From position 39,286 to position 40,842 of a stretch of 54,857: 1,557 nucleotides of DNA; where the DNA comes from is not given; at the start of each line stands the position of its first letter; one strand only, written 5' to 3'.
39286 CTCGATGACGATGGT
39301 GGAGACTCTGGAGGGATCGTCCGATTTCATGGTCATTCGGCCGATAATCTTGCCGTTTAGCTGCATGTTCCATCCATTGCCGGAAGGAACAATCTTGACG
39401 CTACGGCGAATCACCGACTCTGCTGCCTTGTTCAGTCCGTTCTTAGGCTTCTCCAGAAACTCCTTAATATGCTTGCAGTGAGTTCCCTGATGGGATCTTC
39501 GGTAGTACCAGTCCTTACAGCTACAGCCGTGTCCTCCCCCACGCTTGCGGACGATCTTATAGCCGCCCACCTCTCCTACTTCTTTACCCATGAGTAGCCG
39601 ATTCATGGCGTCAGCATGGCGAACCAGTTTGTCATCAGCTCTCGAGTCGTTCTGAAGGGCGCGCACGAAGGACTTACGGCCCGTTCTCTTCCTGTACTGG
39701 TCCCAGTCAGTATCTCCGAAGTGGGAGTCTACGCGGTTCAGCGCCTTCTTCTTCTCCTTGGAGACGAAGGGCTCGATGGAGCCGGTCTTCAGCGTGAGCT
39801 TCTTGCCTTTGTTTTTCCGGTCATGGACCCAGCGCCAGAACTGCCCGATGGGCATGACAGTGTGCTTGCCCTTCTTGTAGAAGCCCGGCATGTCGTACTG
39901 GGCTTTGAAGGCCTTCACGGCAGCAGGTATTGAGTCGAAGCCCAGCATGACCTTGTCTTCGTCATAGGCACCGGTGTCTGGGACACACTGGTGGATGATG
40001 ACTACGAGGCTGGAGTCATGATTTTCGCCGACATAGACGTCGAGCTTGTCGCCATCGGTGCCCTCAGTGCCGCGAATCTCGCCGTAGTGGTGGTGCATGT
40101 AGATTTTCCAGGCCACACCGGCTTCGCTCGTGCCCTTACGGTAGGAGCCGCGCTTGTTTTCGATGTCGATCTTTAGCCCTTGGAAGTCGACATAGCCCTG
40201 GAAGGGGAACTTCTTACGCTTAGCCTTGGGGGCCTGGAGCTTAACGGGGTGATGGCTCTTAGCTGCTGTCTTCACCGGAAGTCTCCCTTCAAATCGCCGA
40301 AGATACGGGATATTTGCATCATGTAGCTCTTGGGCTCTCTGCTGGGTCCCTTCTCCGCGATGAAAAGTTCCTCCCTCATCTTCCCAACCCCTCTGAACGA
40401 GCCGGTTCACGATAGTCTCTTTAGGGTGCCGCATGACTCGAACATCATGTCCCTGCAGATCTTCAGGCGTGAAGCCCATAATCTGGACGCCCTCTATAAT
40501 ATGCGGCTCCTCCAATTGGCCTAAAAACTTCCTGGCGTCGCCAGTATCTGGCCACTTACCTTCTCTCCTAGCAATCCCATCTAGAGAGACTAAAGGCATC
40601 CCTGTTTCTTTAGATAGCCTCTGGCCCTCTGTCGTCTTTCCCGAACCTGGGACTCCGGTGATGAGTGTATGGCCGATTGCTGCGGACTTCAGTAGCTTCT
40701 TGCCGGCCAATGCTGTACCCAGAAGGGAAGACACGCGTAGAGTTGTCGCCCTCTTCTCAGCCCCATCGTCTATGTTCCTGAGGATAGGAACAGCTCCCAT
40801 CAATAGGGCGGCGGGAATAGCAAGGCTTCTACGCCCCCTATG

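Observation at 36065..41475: Polyvalent-protein module: 986-aa multidomain protein + SNF2 helicase + Gly-zipper protein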

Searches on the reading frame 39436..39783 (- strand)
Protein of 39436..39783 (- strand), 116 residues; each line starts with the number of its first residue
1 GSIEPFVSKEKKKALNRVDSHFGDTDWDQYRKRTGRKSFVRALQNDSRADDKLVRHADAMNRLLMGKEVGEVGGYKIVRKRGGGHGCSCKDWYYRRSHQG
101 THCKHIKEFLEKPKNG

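Call 114: find_related_loci(query=A4, collection=viral_contigs, flank=8000)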
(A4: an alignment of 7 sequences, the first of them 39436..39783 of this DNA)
Query A4 (116 aa) in viral_contigs; peptide patterns used: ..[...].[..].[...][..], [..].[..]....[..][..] (x = any residue, [..] = any of these).
53 stretches matched a pattern; 19 encode a relative of the query (tblastn E <= 1e-3); 19 distinct loci.
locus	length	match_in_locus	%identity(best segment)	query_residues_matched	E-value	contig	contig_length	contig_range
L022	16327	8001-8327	51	7-109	5e-31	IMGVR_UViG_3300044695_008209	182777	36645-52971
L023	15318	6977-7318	44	5-109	6e-29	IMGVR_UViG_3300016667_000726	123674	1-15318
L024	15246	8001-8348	48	7-111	2e-28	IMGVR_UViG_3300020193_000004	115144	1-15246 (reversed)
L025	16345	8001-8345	50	6-109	9e-28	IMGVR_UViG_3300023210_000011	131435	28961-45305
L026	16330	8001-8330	47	8-106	5e-26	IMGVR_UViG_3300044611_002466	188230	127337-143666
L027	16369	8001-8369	46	8-109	9e-26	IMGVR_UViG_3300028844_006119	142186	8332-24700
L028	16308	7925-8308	40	1-116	5e-24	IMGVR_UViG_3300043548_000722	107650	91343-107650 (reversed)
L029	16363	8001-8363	42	8-116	3e-21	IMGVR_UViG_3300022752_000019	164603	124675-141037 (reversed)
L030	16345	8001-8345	39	8-109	6e-21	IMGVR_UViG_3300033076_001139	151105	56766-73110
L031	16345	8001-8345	36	7-109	5e-17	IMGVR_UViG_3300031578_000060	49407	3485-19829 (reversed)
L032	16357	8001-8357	34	1-109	6e-15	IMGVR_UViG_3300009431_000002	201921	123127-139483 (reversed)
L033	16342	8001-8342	33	10-111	8e-14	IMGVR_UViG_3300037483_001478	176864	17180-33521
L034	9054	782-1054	38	26-109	1e-13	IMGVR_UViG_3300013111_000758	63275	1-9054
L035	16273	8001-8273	38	26-109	3e-13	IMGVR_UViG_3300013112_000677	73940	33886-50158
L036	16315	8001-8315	32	17-109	5e-13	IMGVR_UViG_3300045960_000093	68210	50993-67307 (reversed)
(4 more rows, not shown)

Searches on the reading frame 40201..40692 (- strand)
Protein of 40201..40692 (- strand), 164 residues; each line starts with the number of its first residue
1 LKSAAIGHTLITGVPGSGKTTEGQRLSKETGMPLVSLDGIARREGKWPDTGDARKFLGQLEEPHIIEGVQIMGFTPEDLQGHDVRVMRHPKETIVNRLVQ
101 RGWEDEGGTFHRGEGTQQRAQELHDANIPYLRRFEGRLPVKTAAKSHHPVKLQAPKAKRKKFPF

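Call 18: search_protein_families(library=pfam, proteins=[window:40201-40692:-], max_evalue=10)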
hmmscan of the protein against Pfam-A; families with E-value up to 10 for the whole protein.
window:40201-40692:- (164 aa): 17 families
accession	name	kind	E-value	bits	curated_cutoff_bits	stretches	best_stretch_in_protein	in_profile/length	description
PF13238.12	AAA_18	-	2.5e-08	34.9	29.4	1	10-107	2-117/128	AAA domain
PF13671.12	AAA_33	-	2.7e-05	24.9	27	1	10-43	3-36/143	AAA domain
PF13207.12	AAA_17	-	0.00057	20.6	27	1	12-37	1-26/136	AAA domain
PF01745.22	IPT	-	0.0029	17.5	20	1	9-40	4-35/233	Isopentenyl transferase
PF01443.25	Viral_helicase1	-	0.0033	17.7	21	1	10-49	2-38/228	Viral superfamily 1 RNA helicase core domain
PF00004.35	AAA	-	0.0041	18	21.2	1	10-46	2-37/131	ATPase family associated with various cellular activities (AAA)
PF01202.28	SKI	-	0.0096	16.5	22.1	1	15-40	1-26/159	Shikimate kinase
PF01121.26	CoaE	-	0.056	13.5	27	1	11-43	5-36/180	Dephospho-CoA kinase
PF13521.12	AAA_28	-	0.066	13.9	27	1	10-35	3-28/164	AAA domain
PF05496.18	RuvB_N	-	0.069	13.3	27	1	3-34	30-61/159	Holliday junction DNA helicase RuvB P-loop domain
PF13401.12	AAA_22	-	0.11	13.2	27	1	7-30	6-29/130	AAA domain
PF00406.28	ADK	-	0.12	13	26.8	1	11-44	1-34/151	Adenylate kinase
PF03266.21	NTPase_1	-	0.13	12.6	23.9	1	9-44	2-37/168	NTPase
PF20720.3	nSTAND3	-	0.17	12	27.2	1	8-27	19-38/155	Novel STAND NTPase 3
PF03215.21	Rad17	-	0.19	12.1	23.8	1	10-34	49-73/186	Rad17 P-loop domain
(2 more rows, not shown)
